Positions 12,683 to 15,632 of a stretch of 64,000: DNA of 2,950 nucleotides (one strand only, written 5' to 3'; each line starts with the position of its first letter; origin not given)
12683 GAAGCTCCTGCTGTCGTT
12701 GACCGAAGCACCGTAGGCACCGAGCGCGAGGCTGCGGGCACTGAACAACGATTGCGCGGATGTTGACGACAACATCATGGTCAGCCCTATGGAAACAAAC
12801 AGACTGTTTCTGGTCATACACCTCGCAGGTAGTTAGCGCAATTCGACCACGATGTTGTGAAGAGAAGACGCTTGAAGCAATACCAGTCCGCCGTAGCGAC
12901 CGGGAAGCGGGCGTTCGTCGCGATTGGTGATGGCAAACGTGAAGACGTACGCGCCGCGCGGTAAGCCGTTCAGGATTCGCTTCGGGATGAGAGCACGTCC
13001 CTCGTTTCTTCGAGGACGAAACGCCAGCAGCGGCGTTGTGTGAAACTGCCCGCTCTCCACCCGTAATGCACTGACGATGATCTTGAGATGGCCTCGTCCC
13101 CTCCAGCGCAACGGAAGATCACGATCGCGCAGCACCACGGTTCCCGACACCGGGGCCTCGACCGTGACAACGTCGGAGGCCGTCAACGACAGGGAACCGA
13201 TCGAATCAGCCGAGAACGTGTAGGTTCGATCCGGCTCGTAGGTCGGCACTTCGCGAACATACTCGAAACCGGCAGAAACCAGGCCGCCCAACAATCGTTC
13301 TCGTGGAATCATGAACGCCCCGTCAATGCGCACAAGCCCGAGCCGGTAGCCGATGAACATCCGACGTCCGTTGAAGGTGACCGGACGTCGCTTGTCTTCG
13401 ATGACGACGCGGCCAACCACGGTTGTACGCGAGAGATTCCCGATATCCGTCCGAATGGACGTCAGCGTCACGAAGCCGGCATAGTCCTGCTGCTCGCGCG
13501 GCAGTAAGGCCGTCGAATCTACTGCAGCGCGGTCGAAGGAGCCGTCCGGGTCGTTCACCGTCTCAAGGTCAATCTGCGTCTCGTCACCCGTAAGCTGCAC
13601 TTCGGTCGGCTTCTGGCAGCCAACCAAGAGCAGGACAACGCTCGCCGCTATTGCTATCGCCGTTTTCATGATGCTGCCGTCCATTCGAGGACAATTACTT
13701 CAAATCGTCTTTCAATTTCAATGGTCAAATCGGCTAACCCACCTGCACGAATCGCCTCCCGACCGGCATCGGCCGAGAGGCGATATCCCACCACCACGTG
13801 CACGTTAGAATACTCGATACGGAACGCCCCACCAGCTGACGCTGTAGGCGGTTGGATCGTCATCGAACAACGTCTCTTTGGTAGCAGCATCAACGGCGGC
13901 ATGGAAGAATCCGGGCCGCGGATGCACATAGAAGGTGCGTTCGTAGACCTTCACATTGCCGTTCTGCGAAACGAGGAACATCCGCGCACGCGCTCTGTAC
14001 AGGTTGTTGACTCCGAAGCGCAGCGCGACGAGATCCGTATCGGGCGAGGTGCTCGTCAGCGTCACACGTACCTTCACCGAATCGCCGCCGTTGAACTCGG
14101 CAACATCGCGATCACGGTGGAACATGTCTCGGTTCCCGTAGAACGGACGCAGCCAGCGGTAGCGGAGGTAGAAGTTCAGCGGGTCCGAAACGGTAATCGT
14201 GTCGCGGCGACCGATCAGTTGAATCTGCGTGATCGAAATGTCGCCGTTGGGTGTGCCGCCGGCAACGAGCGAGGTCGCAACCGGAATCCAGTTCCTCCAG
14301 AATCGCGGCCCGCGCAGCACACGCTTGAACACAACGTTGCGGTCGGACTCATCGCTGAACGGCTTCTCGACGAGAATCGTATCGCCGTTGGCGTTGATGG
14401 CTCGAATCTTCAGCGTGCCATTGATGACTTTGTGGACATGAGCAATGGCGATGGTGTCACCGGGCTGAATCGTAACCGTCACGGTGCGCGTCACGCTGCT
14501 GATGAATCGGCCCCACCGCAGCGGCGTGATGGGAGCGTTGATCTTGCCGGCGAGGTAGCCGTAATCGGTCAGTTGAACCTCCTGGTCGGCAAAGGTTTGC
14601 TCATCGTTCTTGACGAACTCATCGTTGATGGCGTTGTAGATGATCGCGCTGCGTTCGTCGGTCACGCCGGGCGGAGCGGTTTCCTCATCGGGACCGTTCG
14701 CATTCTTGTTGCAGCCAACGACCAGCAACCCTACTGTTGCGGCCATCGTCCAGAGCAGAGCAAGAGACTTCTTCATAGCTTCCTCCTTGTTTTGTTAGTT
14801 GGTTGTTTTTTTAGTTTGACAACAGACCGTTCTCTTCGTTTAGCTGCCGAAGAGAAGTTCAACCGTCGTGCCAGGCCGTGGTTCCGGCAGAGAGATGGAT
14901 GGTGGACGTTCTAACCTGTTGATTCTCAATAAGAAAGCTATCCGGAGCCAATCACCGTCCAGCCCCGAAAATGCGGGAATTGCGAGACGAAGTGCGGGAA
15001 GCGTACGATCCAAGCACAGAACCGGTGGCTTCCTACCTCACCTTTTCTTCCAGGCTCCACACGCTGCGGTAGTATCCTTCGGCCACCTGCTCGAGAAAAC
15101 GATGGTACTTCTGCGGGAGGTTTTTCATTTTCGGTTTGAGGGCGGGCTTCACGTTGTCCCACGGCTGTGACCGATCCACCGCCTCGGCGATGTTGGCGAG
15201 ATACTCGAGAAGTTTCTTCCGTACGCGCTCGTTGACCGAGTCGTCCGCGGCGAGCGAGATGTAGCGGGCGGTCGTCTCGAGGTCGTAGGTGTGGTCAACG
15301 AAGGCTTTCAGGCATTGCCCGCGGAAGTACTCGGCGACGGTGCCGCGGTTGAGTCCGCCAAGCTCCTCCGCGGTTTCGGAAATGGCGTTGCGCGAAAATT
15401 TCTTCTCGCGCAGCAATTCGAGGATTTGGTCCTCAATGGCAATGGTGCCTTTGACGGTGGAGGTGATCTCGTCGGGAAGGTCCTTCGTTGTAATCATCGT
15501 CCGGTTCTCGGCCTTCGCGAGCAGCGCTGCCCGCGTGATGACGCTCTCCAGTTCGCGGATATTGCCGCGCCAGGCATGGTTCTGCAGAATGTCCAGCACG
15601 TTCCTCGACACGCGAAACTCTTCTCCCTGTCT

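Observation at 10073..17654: Candidate undescribed envelope system: CHASE2 / sigma-54 one-component activator driving a four-gene module of unknown function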

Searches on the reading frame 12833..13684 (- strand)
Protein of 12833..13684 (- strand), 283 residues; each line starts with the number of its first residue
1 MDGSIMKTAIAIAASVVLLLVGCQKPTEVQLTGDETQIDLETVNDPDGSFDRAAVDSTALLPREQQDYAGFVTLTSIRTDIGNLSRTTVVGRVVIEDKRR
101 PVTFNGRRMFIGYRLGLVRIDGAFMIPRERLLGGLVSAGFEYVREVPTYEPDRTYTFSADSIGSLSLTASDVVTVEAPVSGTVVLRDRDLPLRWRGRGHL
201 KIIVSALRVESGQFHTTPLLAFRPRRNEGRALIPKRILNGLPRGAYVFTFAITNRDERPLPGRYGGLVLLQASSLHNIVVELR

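Call 3: search_protein_families(library=pfam, proteins=[window:12833-13684:-], max_evalue=0.1)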
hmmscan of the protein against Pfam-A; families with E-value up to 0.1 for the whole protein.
window:12833-13684:- (283 aa): 0 families

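Call 5: search_protein_families(library=ncbifam, proteins=[window:12833-13684:-], max_evalue=1)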
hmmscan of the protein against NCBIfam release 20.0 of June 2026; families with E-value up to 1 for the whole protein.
window:12833-13684:- (283 aa): 1 family
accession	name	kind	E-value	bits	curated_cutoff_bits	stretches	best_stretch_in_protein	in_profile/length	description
TIGR03044.1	PS_II_psb27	equivalog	0.22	11.6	117.35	1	5-36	7-38/135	photosystem II protein Psb27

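Call 6: search_protein_families(library=pfam, proteins=[window:12833-13684:-], max_evalue=10)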
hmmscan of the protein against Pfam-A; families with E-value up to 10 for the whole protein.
window:12833-13684:- (283 aa): 0 families

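Call 26: search_solved_structures(query=A4, max_evalue=10)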
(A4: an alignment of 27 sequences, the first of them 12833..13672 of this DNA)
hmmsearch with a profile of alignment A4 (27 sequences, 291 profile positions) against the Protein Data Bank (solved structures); distinct sequences matched with E-value up to 10: 1.
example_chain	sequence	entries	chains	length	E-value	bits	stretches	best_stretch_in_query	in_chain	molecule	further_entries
28li_A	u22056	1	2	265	0.54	12.4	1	1-40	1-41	Uncharacterized conserved protein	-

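Call 48: search_protein_representatives(protein=window:12833-13672:-)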
Query: 279 residues. Proteins with E-value up to 0.001 (for the whole library): 153; up to 1e-10: 100; up to 1e-30: 33. The best 150 are listed.
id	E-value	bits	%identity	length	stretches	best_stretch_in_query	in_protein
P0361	4.9e-98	344.1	60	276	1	3-279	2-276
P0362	2.5e-71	256.6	47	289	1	6-276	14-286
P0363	2.3e-67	243.6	45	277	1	2-278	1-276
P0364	3.2e-62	226.7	45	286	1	6-278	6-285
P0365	5.0e-62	226.1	47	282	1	2-278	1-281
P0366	8.0e-57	209.0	46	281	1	5-278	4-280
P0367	4.7e-53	196.7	42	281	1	3-278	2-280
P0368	5.3e-53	196.5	43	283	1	2-279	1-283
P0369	1.2e-47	178.9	38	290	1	9-278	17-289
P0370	4.0e-47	177.2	42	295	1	2-279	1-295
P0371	4.7e-45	170.4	41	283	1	9-276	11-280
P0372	1.0e-43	166.1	38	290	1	2-275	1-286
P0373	7.8e-42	159.9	39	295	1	7-278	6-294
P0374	9.7e-38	146.5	38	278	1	13-279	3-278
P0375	4.2e-37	144.4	39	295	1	12-279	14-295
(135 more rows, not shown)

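Call 70: search_protein_families(library=padloc, proteins=[window:12833-13669:-], max_evalue=0.01)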
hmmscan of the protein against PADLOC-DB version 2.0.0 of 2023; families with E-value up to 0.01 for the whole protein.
window:12833-13669:- (278 aa): 0 families

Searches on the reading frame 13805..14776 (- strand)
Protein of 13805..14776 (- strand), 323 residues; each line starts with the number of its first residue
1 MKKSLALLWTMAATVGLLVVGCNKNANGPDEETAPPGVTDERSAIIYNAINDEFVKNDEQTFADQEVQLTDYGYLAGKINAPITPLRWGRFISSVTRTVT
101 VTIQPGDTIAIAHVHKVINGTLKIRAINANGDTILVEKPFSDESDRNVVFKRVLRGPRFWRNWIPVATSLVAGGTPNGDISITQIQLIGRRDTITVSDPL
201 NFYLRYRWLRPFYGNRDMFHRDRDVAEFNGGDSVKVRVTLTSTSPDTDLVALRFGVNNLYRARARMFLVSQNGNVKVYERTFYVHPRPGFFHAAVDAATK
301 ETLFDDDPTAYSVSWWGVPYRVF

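Call 3: search_protein_families(library=pfam, proteins=[window:13805-14776:-], max_evalue=0.1)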
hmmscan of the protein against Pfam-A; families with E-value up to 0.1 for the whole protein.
window:13805-14776:- (323 aa): 0 families

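Call 5: search_protein_families(library=ncbifam, proteins=[window:13805-14776:-], max_evalue=1)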
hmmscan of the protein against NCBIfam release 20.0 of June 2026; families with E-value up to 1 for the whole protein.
window:13805-14776:- (323 aa): 1 family
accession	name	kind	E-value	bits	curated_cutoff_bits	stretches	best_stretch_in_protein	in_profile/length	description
NF041428.1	TrsH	subfamily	0.19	11.8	150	1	1-67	1-67/149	TrsH/TraH family protein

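Call 6: search_protein_families(library=pfam, proteins=[window:13805-14776:-], max_evalue=10)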
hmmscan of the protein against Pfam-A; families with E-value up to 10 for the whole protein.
window:13805-14776:- (323 aa): 0 families

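Call 25: search_solved_structures(query=A3, max_evalue=10)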
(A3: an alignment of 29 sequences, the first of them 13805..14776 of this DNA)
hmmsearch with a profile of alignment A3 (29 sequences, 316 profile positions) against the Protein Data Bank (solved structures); distinct sequences matched with E-value up to 10: 2.
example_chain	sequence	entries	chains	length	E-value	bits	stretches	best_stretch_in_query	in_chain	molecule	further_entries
9n2d_D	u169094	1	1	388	0.098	15.2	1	7-78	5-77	Bam M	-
4h40_A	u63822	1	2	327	0.22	14.1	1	181-239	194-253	putative cell adhesion protein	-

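Call 31: find_homologous_proteins(query=window:13805-14776:-, max_evalue=0.01)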
Query window:13805-14776:- (323 aa): 334 proteins with E <= 0.01 among 2565 candidates; the best 120 are listed.
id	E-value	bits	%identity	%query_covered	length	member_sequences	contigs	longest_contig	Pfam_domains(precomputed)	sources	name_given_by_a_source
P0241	6.7e-214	727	98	100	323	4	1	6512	-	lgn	-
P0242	1.1e-192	657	87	100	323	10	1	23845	-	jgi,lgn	jgi:hypothetical protein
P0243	3.8e-189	646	87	100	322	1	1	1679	-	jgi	jgi:hypothetical protein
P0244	4.8e-185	632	84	100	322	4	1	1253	-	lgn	-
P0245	3.8e-182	623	84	100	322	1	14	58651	-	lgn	-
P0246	6.6e-182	622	83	100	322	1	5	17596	-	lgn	-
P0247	1.9e-180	617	83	100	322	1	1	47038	-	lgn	-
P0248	1.0e-176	605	81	100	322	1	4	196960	-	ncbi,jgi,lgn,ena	ncbi:MAG: hypothetical protein C4326_01750 [Ignavibacteria bacterium]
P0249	1.9e-167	575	84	92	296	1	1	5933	-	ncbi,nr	ncbi:MAG TPA: hypothetical protein VNL69_08145, partial [Bacteroidota bacterium]|nr:hypothetical pro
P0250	6.8e-157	540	71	100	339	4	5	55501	-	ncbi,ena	-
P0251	2.0e-152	525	72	100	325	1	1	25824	-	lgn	-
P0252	7.9e-150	517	72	100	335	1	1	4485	-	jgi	jgi:hypothetical protein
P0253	1.6e-142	493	71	100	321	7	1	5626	-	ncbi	-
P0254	4.3e-142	491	71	100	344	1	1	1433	-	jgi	jgi:hypothetical protein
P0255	5.6e-142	491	68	100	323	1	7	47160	-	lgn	-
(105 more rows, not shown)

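Call 46: predict_structure(alignment_id=A6)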
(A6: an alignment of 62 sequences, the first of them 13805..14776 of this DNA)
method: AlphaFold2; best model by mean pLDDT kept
length: 323 residues; sequences in the alignment: 62
mean_pLDDT: 83.3   pTM: 0.77
mean pLDDT of the five models: 83.3, 81.4, 78.9, 78.2, 75.2
residues with pLDDT >= 90: 167; 70-90: 96; 50-70: 37; < 50: 23
segments of 3 or more residues with pLDDT < 50: 1-3, 21-30, 214-218
pLDDT, mean of each block of 10 residues (from residue 1): 57 57 43 85 94 86 70 53 88 94 92 96 92 93 94 89 91 89 93 89 78 48 77 95 89 81 89 95 89 92 92 93 87
secondary structure, 60 per line:
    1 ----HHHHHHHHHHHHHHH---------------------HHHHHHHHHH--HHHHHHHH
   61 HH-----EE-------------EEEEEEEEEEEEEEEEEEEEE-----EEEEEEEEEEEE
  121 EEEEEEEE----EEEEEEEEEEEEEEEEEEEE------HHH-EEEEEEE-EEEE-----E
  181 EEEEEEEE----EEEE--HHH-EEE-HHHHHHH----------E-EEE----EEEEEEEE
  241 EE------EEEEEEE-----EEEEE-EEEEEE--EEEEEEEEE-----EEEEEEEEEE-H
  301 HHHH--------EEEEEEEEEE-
elements in order: H5-19 H41-50 H53-62 E83-103 E109-128 E133-152 E163-169 E171-174 E180-188 E193-196 E203-205 H207-213 E226-228 E233-242 E249-255 E261-265 E267-272 E275-283 E289-298 H300-304 E313-322

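Call 49: fold_search(model_id=the predicted structure, library=pdb)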
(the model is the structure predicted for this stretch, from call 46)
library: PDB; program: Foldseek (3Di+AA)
matches with E <= 10: 1490; with E <= 0.001: 4
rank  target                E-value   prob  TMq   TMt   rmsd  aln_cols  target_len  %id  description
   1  4p42_A                1.9e-04  0.30  0.12  0.09  29.1       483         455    7  Extended-Synaptotagmin 2, SMP - C2A - C2B Domains (released 2014-05-14)
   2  2jht_A                6.4e-04  1.00  0.28  0.56   7.7       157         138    6  CRYSTAL STRUCTURE OF RHOGDI K135T,K138T,K141T MUTANT (released 2007-05-08)
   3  9nem_B                8.8e-04  0.99  0.23  0.37   9.7       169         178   10  Structure of Unc119-Farnesylated peptide complex (released 2025-09-03)
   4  6fhj                  9.8e-04  0.77  0.20  0.08  23.1       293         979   11  Structural dynamics and catalytic properties of a multi-modular xanthanase, native. (released 2018-08-29)
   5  2jhs                  1.1e-03  1.00  0.28  0.59   8.1       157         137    5  CRYSTAL STRUCTURE OF RHOGDI K135H,K138H,K141H MUTANT (released 2007-05-08)
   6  5kwy_D                1.6e-03  1.00  0.22  0.47   7.3       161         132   10  Structure of human NPC1 middle lumenal domain bound to NPC2 (released 2016-08-24)
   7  5kwy_C                1.7e-03  1.00  0.20  0.45   5.3       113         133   12  Structure of human NPC1 middle lumenal domain bound to NPC2 (released 2016-08-24)
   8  1hh4_E                1.8e-03  1.00  0.26  0.42   8.2       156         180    8  Rac1-RhoGDI complex involved in NADPH oxidase activation (released 2001-08-28)
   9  1fso                  1.8e-03  1.00  0.27  0.54   8.3       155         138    6  CRYSTAL STRUCTURE OF TRUNCATED HUMAN RHOGDI QUADRUPLE MUTANT (released 2001-05-02)
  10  1fst_B                1.9e-03  1.00  0.27  0.50   7.9       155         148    6  CRYSTAL STRUCTURE OF TRUNCATED HUMAN RHOGDI TRIPLE MUTANT (released 2001-05-02)
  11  2bxw_A                2.2e-03  1.00  0.28  0.58   8.2       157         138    6  CRYSTAL STRUCTURE OF RHOGDI Lys(135,138,141)Tyr MUTANT (released 2005-08-19)
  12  1nep                  2.2e-03  1.00  0.21  0.47   5.8       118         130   12  Crystal Structure Analysis of the Bovine NPC2 (Niemann-Pick C2) Protein (released 2003-01-28)
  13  4f38_B                2.5e-03  1.00  0.26  0.41   7.9       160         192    8  Crystal structure of geranylgeranylated RhoA in complex with RhoGDI in its active GPPNHP-bound form (released 2012-05-23)
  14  4p42_B                2.8e-03  0.41  0.16  0.13  20.5       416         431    6  Extended-Synaptotagmin 2, SMP - C2A - C2B Domains (released 2014-05-14)
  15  1doa_B                3.3e-03  1.00  0.27  0.40   7.8       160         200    9  Structure of the rho family gtp-binding protein cdc42 in complex with the multifunctional regulator rhogdi (released 2000-02-09)
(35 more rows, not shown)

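Call 70: search_protein_families(library=padloc, proteins=[window:13805-14776:-], max_evalue=0.01)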
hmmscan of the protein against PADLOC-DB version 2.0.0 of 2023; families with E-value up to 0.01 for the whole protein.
window:13805-14776:- (323 aa): 0 families

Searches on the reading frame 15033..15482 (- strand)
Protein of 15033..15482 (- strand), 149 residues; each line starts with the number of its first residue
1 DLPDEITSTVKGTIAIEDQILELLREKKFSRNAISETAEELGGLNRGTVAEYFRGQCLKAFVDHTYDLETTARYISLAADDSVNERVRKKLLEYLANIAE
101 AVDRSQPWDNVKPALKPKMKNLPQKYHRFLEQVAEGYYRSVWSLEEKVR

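Call 54: search_protein_families(library=pfam, proteins=[window:15033-15482:-], max_evalue=10)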
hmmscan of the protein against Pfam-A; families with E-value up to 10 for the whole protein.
window:15033-15482:- (149 aa): 1 family
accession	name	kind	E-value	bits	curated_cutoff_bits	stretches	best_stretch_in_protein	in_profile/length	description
PF10392.15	COG5_N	-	0.093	13.4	31.2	1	63-139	26-101/132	Conserved oligomeric Golgi complex subunit 5, N-terminal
